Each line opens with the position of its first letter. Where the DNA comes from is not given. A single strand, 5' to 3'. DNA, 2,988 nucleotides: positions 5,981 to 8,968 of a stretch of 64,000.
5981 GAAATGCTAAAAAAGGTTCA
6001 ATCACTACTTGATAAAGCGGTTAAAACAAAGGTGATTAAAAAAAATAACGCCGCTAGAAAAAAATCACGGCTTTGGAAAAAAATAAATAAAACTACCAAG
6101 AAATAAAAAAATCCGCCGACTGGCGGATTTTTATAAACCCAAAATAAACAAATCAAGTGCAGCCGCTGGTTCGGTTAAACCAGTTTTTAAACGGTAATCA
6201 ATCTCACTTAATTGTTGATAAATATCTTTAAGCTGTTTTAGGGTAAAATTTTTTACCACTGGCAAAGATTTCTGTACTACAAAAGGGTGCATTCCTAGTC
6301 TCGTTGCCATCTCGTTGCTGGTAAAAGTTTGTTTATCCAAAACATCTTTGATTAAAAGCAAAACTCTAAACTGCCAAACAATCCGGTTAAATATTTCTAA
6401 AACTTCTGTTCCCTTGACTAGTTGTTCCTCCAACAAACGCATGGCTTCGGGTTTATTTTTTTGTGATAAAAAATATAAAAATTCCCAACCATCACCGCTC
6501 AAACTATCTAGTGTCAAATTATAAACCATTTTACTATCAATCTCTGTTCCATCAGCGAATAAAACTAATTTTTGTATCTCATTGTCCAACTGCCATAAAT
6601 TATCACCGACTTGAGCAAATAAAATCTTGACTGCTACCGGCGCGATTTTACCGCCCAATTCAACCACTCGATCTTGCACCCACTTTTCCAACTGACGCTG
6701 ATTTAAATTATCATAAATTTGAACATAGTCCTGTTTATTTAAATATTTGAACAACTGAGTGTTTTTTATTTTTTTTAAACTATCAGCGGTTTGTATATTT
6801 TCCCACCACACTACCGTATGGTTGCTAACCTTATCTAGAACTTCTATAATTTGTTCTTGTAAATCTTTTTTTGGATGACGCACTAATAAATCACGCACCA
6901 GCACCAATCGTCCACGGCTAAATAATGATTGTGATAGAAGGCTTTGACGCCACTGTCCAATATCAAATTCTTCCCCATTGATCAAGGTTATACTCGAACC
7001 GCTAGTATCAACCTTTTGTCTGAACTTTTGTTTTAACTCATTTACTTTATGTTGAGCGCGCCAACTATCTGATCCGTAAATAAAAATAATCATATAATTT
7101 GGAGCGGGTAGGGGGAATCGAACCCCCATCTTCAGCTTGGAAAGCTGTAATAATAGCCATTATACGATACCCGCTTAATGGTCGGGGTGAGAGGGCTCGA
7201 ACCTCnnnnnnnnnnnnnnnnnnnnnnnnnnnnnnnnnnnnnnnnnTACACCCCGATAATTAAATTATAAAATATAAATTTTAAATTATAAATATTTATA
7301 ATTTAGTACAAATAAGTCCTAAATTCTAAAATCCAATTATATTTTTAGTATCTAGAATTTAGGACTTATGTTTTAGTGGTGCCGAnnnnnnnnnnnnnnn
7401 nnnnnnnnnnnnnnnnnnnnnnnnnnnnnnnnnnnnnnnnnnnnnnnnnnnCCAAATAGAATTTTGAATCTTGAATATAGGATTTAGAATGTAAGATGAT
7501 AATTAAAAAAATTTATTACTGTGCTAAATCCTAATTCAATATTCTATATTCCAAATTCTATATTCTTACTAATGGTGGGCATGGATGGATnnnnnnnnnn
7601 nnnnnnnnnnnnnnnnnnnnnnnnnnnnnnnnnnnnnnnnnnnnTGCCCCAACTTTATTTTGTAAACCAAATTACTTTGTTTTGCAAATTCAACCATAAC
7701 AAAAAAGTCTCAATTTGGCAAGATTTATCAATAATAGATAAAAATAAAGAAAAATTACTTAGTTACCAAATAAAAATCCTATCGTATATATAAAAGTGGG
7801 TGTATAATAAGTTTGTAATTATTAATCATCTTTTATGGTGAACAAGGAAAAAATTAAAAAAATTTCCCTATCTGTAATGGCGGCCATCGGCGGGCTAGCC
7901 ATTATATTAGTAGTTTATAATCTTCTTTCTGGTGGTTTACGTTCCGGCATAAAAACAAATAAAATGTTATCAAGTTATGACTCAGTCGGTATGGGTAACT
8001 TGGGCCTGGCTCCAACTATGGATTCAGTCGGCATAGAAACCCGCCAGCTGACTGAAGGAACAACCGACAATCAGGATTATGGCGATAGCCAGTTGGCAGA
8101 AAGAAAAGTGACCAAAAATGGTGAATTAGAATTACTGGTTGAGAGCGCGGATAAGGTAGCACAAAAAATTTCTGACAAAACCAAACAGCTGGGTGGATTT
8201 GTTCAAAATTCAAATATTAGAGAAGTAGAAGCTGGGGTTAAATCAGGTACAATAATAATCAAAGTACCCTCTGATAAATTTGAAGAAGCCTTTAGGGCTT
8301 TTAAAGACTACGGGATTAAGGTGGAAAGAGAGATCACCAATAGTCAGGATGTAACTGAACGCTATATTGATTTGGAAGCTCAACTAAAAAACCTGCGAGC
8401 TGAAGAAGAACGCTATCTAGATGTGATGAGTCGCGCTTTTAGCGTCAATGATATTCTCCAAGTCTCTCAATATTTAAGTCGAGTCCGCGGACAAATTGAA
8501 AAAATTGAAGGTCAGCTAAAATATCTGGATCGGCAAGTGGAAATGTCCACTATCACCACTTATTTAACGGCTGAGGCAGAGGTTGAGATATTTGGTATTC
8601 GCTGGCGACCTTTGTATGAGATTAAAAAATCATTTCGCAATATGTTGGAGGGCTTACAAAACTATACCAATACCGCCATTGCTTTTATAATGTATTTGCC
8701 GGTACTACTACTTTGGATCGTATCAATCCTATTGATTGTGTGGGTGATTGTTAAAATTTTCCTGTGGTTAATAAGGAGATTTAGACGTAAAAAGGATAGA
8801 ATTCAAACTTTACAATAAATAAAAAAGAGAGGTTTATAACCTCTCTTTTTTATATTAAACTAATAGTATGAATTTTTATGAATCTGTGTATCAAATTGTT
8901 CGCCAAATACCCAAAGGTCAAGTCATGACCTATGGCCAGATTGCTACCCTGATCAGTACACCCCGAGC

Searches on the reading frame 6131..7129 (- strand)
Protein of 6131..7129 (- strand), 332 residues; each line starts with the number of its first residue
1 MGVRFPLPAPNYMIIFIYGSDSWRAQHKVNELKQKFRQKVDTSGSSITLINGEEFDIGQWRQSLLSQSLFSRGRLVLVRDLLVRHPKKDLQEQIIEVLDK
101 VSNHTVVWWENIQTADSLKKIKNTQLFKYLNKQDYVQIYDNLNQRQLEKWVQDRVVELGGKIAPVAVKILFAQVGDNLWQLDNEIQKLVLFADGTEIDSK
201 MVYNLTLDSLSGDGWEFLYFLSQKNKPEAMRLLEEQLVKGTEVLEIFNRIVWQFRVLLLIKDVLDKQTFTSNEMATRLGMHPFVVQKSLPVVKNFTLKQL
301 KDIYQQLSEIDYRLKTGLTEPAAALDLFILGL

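Call 9: search_protein_families(library=pfam, proteins=[window:6131-7129:-], max_evalue=0.001)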
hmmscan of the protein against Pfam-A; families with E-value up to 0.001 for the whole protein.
window:6131-7129:- (332 aa): 2 families
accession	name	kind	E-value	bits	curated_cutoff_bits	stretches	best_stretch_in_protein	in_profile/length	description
PF21694.2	DNA_pol3_delta_C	-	7.4e-25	87.7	27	1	220-331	10-120/121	DNA polymerase III delta subunit, C-terminal domain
PF06144.19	DNA_pol3_delta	-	0.00062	20.2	21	1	16-133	2-117/124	DNA polymerase III, delta subunit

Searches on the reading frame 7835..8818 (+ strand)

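Call 9: search_protein_families(library=pfam, proteins=[window:7835-8818:+], max_evalue=0.001)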
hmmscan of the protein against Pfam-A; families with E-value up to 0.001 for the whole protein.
window:7835-8818:+ (327 aa): 1 family
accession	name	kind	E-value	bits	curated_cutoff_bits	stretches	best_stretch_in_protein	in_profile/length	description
PF14257.11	DUF4349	-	4.5e-50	170.4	27.7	1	90-303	1-213/213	Domain of unknown function (DUF4349)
